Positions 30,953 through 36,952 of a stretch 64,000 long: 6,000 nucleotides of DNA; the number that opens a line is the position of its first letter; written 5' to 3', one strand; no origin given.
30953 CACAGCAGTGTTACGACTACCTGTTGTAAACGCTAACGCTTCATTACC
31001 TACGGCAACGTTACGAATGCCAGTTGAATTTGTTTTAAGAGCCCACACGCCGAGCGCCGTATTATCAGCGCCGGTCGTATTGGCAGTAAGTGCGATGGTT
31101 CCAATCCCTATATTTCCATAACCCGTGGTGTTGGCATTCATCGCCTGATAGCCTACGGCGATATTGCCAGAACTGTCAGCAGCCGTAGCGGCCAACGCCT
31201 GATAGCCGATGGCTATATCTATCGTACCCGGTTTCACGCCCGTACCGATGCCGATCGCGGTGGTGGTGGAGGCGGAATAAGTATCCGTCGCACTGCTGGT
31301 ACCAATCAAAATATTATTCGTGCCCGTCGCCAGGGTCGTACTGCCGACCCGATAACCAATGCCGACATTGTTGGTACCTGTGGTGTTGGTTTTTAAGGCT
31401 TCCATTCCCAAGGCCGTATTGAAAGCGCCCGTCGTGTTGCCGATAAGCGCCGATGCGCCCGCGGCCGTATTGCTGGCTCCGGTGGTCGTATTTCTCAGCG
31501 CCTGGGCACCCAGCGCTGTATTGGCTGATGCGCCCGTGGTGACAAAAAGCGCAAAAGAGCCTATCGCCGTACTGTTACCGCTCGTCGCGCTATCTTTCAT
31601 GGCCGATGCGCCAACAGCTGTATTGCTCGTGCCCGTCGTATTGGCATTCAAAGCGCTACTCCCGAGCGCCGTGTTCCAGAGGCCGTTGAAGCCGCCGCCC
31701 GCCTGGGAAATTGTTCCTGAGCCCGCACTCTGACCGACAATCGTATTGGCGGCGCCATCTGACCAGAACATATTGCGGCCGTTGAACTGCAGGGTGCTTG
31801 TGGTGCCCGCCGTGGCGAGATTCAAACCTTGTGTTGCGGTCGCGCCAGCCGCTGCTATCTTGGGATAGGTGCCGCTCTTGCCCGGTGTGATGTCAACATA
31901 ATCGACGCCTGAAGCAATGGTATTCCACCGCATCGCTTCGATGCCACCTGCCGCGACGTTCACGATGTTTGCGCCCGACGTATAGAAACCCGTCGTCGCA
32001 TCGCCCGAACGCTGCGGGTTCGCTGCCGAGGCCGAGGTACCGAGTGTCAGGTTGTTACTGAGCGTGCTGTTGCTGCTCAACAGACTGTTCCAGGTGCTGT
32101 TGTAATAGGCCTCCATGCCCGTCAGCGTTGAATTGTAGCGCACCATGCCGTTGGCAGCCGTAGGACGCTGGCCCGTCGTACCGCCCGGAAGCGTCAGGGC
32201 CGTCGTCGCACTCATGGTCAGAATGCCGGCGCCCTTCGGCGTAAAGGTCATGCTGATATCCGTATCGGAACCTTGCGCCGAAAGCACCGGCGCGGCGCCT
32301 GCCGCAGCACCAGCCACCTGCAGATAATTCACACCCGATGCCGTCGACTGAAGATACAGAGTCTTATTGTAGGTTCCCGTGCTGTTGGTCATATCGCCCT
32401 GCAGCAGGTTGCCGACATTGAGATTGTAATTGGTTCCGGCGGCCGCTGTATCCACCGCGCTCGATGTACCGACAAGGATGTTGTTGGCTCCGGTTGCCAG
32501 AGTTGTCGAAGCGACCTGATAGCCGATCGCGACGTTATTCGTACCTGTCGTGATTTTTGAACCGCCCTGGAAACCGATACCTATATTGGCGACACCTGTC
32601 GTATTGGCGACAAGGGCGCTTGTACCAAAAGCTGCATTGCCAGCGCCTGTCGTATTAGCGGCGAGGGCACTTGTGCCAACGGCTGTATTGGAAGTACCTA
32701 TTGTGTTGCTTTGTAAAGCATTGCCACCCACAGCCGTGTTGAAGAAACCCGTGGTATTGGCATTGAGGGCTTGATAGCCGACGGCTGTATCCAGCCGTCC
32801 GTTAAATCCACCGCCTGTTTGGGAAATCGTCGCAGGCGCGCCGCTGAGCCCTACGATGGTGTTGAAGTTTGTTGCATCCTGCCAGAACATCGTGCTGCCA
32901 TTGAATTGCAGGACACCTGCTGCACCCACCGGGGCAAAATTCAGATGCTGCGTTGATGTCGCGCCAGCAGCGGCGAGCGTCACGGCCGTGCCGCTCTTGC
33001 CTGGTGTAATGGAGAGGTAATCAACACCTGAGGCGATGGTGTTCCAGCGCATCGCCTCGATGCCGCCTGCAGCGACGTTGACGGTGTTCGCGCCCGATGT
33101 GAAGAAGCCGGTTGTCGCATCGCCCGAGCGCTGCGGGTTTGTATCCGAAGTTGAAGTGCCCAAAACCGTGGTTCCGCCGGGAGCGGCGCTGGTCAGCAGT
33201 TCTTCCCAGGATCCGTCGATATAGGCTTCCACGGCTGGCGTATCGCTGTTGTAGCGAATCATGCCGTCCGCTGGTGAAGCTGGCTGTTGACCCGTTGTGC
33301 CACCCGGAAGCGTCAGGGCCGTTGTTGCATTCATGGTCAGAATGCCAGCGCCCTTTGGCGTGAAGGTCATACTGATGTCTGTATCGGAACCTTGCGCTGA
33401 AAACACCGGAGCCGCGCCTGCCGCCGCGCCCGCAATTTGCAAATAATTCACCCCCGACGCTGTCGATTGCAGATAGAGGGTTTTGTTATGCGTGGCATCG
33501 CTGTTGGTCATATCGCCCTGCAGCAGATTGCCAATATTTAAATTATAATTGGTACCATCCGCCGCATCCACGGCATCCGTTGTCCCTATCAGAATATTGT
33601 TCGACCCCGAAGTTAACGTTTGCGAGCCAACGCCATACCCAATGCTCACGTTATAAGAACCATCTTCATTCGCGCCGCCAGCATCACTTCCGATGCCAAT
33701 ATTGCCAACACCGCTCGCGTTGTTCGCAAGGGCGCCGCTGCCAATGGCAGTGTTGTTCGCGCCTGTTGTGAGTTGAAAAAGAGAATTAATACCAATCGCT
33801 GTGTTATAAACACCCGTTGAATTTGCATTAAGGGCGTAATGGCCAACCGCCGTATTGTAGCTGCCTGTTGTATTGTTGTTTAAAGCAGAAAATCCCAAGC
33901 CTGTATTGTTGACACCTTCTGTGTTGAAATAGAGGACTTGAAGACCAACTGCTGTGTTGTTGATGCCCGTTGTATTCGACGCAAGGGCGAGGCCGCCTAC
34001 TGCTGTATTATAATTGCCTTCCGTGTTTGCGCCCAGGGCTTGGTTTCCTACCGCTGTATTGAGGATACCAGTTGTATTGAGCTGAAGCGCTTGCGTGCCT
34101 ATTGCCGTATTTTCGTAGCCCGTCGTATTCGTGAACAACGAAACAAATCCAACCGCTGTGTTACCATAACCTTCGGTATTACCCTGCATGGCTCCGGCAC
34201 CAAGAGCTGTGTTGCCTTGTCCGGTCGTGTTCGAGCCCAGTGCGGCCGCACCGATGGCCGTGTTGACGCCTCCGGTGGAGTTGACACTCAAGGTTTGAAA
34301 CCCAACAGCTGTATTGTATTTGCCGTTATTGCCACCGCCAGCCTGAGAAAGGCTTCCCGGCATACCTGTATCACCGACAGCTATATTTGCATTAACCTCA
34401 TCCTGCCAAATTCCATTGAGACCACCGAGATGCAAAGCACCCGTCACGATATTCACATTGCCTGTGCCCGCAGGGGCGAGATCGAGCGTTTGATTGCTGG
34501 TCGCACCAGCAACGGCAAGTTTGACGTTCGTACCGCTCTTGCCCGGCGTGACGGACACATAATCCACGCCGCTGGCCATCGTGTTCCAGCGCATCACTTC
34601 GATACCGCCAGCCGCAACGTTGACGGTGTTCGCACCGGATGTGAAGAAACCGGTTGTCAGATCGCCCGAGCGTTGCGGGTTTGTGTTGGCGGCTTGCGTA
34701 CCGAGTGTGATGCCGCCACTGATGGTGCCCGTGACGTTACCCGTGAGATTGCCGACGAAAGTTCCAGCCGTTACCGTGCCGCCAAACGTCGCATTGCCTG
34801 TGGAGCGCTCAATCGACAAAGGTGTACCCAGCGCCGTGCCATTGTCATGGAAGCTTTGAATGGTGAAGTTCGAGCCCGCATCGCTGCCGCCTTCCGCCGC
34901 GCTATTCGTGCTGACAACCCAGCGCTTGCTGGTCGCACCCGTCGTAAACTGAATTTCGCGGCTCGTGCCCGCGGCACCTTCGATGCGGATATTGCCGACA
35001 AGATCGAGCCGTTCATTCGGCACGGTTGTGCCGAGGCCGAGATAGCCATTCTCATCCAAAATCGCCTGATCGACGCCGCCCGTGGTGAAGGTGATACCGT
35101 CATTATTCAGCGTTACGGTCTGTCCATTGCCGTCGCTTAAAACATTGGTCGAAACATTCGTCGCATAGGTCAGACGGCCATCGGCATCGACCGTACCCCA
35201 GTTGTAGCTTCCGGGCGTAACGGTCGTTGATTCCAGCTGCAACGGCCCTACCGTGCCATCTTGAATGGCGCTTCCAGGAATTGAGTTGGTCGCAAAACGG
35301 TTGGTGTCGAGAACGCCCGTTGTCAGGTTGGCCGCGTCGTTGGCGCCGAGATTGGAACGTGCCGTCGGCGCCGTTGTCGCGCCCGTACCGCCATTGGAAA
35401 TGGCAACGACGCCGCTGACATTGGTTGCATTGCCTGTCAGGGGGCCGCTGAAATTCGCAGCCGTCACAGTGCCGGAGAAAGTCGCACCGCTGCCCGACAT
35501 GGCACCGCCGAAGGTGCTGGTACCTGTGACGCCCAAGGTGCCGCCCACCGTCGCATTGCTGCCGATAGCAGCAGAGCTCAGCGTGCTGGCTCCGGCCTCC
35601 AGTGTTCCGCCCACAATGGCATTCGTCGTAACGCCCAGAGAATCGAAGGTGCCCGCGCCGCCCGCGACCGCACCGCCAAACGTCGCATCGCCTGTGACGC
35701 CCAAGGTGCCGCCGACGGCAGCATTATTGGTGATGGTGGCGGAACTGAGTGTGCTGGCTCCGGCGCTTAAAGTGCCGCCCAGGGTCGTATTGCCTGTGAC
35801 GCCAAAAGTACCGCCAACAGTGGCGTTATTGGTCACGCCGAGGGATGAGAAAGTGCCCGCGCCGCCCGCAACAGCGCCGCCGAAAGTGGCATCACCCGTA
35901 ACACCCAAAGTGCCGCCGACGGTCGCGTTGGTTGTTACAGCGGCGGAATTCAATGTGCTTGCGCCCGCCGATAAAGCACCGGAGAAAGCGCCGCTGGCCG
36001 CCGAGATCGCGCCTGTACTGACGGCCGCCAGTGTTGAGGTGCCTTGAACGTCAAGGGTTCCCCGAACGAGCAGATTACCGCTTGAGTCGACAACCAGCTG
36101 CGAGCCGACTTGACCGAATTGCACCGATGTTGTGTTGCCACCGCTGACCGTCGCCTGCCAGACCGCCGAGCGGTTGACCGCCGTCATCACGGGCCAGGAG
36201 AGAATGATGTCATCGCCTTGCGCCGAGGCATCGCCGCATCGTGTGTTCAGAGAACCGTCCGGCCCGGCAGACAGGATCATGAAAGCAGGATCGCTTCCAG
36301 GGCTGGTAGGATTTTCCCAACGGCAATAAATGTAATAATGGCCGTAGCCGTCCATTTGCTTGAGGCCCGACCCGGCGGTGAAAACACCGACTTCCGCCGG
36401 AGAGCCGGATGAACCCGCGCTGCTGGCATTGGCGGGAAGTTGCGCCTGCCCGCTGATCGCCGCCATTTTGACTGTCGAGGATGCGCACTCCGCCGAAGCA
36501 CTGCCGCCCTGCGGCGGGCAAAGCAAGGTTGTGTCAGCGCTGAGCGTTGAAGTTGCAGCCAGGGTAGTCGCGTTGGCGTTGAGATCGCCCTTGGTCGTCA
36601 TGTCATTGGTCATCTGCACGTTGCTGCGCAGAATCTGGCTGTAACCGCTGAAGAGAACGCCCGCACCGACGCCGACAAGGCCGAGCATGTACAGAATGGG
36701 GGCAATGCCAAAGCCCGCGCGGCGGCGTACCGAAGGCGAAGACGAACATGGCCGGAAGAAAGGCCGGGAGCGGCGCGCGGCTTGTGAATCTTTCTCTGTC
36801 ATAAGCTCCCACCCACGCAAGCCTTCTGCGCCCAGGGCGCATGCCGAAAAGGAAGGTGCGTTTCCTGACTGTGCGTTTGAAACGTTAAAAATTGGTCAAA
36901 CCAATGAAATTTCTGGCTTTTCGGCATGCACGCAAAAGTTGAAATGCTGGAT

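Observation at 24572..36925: Lower-GC accessory island after leuS-lptE: two paralogous secreted beta-propellers and a giant fibrous protein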

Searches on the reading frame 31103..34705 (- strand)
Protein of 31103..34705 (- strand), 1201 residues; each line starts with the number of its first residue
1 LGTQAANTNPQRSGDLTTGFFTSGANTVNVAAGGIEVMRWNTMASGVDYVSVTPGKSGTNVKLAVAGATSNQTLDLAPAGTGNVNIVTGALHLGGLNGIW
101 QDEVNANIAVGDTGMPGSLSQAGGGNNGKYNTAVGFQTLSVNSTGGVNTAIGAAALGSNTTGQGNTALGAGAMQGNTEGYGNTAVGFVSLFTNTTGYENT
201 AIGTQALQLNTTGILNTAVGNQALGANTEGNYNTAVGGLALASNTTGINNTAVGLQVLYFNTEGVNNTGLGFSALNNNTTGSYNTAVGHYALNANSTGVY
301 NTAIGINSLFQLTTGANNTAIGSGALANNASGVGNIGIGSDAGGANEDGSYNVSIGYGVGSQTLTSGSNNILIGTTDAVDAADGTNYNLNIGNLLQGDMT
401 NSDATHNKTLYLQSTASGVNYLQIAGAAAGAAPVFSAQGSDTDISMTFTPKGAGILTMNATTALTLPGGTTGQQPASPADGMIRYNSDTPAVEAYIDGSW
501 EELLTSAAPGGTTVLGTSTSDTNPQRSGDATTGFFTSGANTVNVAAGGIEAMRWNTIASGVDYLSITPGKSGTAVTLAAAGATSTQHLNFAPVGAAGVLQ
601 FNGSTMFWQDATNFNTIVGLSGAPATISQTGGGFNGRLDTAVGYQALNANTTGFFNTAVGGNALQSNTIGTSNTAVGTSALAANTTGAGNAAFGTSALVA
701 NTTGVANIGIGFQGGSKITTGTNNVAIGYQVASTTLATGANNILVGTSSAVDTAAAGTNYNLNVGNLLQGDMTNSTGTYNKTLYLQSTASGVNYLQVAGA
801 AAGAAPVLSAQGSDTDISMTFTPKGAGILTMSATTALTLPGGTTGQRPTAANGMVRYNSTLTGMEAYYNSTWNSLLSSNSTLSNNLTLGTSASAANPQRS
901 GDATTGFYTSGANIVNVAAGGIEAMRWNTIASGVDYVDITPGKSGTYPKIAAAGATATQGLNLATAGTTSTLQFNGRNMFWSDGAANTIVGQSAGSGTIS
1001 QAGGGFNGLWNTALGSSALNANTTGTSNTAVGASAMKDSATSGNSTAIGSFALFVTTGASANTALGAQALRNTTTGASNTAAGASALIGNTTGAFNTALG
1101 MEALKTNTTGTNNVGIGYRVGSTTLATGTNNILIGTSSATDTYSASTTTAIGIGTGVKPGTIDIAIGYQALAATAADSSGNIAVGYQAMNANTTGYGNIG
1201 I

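Call 74: search_dna_similar(query=window:31103-34705:-, collection=phages, mode=protein, max_rows=12)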
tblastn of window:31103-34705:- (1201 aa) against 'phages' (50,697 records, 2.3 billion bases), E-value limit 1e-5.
Records with a match: 102; places in all: 175; records where one place covers at least 80% of the query: 0.
Best place of each record, by identity: <60% 102.
By first word of the organism name: Synechococcus 32; Bacillus 17; Cyanophage 11; Escherichia 7; Prochlorococcus 6; Staphylococcus 5; Flavobacterium 4; Pelagibacter 3; Roseobacter 3; Caudoviricetes 3; and 8 more.
By host as written in the record: - 22; Synechococcus sp. 9; Synechococcus 8; Bacillus subtilis BEST7003 6; Bacillus subtilis 6; Escherichia coli 5; Synechococcus sp. WH8102 5; Flavobacterium sp. LMO8 4; and 27 more.
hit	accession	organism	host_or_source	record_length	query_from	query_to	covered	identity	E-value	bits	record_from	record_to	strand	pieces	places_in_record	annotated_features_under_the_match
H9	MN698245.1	Pelagibacter phage HTVC111P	Candidatus Pelagibacter sp. HTCC7211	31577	131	1201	46%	45.6%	2e-37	290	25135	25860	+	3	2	putative tail fiber protein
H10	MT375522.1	Methylophilales phage Venkman EXVC282S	Methylophilales bacterium H5P1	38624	27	1201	43%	41.9%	2e-28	292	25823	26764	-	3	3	putative FhaB-like adhesion protein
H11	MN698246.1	Pelagibacter phage HTVC112P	Candidatus Pelagibacter sp. HTCC7211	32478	104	1198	38%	39.3%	4e-30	193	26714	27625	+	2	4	putative tail fiber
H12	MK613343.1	Roseobacter phage CRP-1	Rhodobacteraceae bacterium FZCC0023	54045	128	1201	38%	38.6%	1e-36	219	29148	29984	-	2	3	putative tail structural protein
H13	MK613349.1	Roseobacter phage CRP-7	Rhodobacteraceae bacterium FZCC0042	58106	162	1194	35%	40.0%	2e-18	155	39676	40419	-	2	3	putative tail structural protein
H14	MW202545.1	Caudoviricetes sp.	Manatee Spring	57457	121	1197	38%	37.0%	3e-20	161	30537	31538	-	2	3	endo n acetylneuraminidase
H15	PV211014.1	Roseobacter phage CRP-831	Roseobacter sp. FZCC0196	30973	81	374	24%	43.3%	3e-24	197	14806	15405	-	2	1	tail fiber protein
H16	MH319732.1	Marine virus AG-345-E02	single cell amplified by WGA-X; seawater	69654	123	417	25%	36.6%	2e-23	114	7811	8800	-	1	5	record has no annotation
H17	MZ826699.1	Escherichia phage P817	Escherichia coli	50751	112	380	22%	39.1%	3e-22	110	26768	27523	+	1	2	tail fibers protein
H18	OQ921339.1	Bacillus phage SPO1L4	Bacillus subtilis BEST7003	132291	107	384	23%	36.7%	2e-11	146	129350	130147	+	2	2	hypothetical protein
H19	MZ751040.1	Bacillus phage phi18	Bacillus subtilis subsp. subtilis str. ...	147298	107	384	23%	36.7%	2e-11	145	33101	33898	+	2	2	hypothetical protein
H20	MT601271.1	Bacillus phage vB_BsuM-Goe10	Bacillus subtilis Delta6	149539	107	384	23%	36.7%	2e-11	145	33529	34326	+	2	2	putative intramolecular chaperone auto-processing domain protein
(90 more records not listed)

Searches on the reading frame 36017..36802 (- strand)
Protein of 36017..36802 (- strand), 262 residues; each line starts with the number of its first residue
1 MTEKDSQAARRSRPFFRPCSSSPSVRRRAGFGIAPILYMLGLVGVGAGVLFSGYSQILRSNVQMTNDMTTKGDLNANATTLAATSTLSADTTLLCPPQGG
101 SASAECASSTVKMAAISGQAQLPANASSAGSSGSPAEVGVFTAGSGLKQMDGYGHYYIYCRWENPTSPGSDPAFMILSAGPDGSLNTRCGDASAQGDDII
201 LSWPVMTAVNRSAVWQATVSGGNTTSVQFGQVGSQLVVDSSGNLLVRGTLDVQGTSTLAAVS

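Call 35: search_solved_structures(query=A1, max_evalue=10, show_alignments=2)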
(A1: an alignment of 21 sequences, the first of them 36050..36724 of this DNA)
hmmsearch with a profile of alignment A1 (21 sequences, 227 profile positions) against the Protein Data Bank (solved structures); distinct sequences matched with E-value up to 10: 1.
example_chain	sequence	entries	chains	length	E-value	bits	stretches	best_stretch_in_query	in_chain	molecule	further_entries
8vur_H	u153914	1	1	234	0.15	15.1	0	78-134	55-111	003-102 Heavy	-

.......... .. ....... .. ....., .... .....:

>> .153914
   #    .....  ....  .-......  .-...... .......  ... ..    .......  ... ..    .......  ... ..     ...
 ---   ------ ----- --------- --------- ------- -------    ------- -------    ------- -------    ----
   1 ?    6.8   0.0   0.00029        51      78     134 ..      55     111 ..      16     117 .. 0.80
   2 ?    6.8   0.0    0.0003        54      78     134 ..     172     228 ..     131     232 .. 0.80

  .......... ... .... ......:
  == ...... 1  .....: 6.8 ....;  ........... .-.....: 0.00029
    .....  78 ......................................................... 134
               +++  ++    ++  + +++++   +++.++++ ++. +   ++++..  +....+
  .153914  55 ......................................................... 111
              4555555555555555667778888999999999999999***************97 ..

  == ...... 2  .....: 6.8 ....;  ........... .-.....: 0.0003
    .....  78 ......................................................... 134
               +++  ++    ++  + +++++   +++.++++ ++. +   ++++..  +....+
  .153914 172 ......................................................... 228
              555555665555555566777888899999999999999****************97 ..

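Call 42: predict_structure(alignment_id=A1)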
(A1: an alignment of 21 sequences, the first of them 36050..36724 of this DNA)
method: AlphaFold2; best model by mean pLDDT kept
length: 225 residues; sequences in the alignment: 21
mean_pLDDT: 80.0   pTM: 0.67
mean pLDDT of the five models: 80.0, 79.7, 78.4, 76.1, 74.9
residues with pLDDT >= 90: 54; 70-90: 122; 50-70: 46; < 50: 3
segments of 3 or more residues with pLDDT < 50: 223-225
pLDDT, mean of each block of 10 residues (from residue 1): 67 82 75 82 88 85 84 87 86 86 89 79 85 92 90 92 92 91 70 57 56 64 44
secondary structure, 60 per line:
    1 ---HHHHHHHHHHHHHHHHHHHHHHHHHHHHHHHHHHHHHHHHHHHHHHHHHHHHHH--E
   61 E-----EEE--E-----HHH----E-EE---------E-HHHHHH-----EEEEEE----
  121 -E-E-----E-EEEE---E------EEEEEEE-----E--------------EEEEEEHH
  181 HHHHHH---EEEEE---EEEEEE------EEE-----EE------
elements in order: H4-57 E67-69 H100-105 E111-116 E132-135 E146-152 E173-178 H179-186 E190-194 E198-203 E210-212

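Call 49: search_protein_families(library=pfam, proteins=[window:36017-36802:-], max_evalue=0.1)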
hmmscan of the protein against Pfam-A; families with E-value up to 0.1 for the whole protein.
window:36017-36802:- (262 aa): 0 families

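Call 65: search_protein_representatives(alignment_id=A1)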
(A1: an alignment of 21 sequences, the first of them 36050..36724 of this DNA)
Query: 21 sequences, 227 profile positions. Proteins with E-value up to 0.001 (for the whole library): 243; up to 1e-10: 177; up to 1e-30: 143. The best 150 are listed.
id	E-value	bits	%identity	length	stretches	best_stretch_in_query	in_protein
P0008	1.8e-95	335.5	-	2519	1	1-226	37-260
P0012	1.9e-92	325.6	-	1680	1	2-224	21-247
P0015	2.7e-92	325.1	-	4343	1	2-224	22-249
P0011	1.6e-91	322.5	-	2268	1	2-225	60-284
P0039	2.5e-91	321.9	-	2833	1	2-223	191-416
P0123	6.7e-91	320.5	-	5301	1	2-224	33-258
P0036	3.2e-90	318.3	-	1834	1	1-224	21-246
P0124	1.3e-89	316.3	-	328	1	2-224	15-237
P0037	1.7e-89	315.9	-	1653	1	2-223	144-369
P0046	2.1e-89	315.6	-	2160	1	2-223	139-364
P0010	1.9e-88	312.5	-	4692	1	2-226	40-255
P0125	3.3e-88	311.7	-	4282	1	2-224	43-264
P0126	5.4e-88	311.0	-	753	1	2-225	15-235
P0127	1.1e-87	310.1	-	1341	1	2-226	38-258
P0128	1.7e-87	309.4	-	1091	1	2-225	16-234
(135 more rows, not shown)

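Call 66: search_protein_families(library=pfam, alignment_id=A1, max_evalue=10)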
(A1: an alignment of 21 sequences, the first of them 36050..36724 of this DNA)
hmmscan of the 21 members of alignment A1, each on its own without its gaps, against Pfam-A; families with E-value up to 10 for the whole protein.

A. member 1, window:36050-36724:- (225 aa): 0 families

B. families by the number of members that match (of 21 scanned): 4 families
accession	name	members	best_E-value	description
PF08334.16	T2SSG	5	0.0021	Type II secretion system (T2SS), protein G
PF00657.28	Lipase_GDSL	1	0.17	GDSL-like Lipase/Acylhydrolase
PF10645.14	Carb_bind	1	0.18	Carbohydrate binding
PF16370.11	MetallophosC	1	0.24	C terminal of Calcineurin-like phosphoesterase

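Call 97: fold_search(model_id=the predicted structure, library=pdb)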
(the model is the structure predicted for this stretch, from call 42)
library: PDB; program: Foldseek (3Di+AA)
matches with E <= 10: 80; with E <= 0.001: 0
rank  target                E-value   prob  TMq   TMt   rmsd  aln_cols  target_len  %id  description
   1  8fs4_G                8.1e-01  0.03  0.10  0.08  17.8       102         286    7  Structure of S. cerevisiae Rad24-RFC loading the 9-1-1 clamp onto a 10-nt gapped DNA in step 2 (open 9-1-1 ring and fl (released 2023-06-14)
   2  7skd                  1.1e+00  0.04  0.14  0.13  15.9       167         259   11  Myocilin OLF mutant S331L (released 2023-01-11)
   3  8fs5_G                1.3e+00  0.02  0.09  0.08  19.2       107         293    8  Structure of S. cerevisiae Rad24-RFC loading the 9-1-1 clamp onto a 10-nt gapped DNA in step 3 (open 9-1-1 and stably  (released 2023-06-14)
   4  6nax_A                1.4e+00  0.02  0.12  0.11  15.5       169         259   11  Olfactomedin domain of mouse myocilin (released 2019-03-13)
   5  2z4h_A                1.7e+00  0.04  0.09  0.11  14.7        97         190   10  Crystal structure of the Cpx pathway activator NlpE from Escherichia coli (released 2007-09-04)
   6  8fs3_G                1.8e+00  0.02  0.10  0.08  17.9        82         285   10  Structure of S. cerevisiae Rad24-RFC loading the 9-1-1 clamp onto a 10-nt gapped DNA in step 1 (open 9-1-1 and shoulde (released 2023-06-14)
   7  8fs8_G                2.3e+00  0.02  0.09  0.07  18.7        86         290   10  Structure of S. cerevisiae Rad24-RFC loading the 9-1-1 clamp onto a 5-nt gapped DNA (9-1-1 encircling fully bound DNA) (released 2023-06-14)
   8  8wt1_F                2.3e+00  0.01  0.12  0.06  18.8       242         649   13  Crystal structure of S9 carboxypeptidase from Geobacillus sterothermophilus (released 2024-03-13)
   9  8vo5_A                2.5e+00  0.03  0.14  0.09  11.5       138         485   13  Cryo-EM structure of fascin bound to F-actin (actin binding site 1) (released 2025-01-15)
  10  6ddt_A                3.0e+00  0.01  0.09  0.03  19.1       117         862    8  mouse beta-mannosidase (MANBA) (released 2019-01-09)
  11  8fs7_G                3.6e+00  0.01  0.10  0.08  17.3       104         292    8  Structure of S. cerevisiae Rad24-RFC loading the 9-1-1 clamp onto a 10-nt gapped DNA in step 5 (closed 9-1-1 and stabl (released 2023-06-14)
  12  8jiw_BE               3.9e+00  0.01  0.08  0.07  15.2       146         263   12  Atomic structure of wheat ribosome reveals unique features of the plant ribosomes (released 2024-03-27)
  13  22gw_C                4.1e+00  0.02  0.12  0.11  15.4       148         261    9  Crystal structure of the CJ1041C protein from Campylobacter jejuni in the apo form in space group P2 (released 2026-04-01)
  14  6ewp_C                4.1e+00  0.01  0.12  0.15  16.7        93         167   10  Mus musculus CEP120 third C2 domain (C2C) (released 2018-05-02)
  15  3kya                  4.4e+00  0.04  0.16  0.09  11.8        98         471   13  Crystal structure of Putative phosphatase (NP_812416.1) from BACTEROIDES THETAIOTAOMICRON VPI-5482 at 1.77 A resolution (released 2009-12-22)
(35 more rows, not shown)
